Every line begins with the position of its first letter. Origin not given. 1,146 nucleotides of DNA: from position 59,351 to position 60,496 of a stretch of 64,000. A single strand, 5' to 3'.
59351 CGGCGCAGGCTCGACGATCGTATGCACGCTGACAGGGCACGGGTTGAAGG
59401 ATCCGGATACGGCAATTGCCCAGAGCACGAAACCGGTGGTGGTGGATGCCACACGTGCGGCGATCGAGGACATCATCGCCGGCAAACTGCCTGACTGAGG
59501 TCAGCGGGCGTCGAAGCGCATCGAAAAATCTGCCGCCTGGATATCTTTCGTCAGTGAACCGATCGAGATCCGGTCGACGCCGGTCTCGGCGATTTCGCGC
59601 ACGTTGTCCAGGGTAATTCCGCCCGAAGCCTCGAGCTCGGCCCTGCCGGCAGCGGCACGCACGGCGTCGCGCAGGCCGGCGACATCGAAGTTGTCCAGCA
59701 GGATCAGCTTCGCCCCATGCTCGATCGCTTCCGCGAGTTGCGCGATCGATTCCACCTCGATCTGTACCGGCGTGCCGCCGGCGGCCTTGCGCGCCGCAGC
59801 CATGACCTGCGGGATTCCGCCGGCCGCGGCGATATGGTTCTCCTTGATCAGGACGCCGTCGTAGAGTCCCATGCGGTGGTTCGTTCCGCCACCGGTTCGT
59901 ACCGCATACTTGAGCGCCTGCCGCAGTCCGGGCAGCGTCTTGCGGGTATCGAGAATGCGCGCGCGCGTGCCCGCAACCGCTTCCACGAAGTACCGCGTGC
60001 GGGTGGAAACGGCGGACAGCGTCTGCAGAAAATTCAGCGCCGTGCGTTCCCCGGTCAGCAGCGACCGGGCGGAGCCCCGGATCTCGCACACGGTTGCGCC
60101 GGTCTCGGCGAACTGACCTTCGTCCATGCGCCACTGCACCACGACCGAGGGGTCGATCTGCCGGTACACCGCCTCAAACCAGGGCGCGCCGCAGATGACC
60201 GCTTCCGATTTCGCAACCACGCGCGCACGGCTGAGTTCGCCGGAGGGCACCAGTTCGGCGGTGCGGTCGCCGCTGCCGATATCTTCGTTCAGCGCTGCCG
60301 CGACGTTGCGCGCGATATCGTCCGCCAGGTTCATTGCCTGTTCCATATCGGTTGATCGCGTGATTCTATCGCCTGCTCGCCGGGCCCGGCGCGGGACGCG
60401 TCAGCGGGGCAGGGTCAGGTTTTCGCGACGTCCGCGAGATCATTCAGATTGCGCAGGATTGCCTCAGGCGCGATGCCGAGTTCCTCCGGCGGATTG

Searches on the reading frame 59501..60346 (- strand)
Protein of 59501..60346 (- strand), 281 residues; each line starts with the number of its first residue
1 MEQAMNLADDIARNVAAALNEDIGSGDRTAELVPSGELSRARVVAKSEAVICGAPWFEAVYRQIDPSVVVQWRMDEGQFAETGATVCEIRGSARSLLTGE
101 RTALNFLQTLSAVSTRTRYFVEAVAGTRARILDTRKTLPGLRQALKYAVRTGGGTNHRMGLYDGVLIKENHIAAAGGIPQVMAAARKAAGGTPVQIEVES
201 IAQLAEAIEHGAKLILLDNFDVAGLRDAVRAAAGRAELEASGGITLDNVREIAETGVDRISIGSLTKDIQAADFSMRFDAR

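Call 57: search_protein_families(library=pfam, proteins=[window:59501-60346:-], max_evalue=0.0001)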
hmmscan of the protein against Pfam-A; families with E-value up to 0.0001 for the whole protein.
window:59501-60346:- (281 aa): 2 families
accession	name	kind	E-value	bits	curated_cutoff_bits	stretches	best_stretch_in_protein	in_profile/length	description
PF01729.25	QRPTase_C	-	1.2e-55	188.2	23.1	1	113-277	1-169/169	Quinolinate phosphoribosyl transferase, C-terminal domain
PF02749.22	QRPTase_N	-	9.8e-20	71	27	1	33-111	8-82/82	Quinolinate phosphoribosyl transferase, N-terminal domain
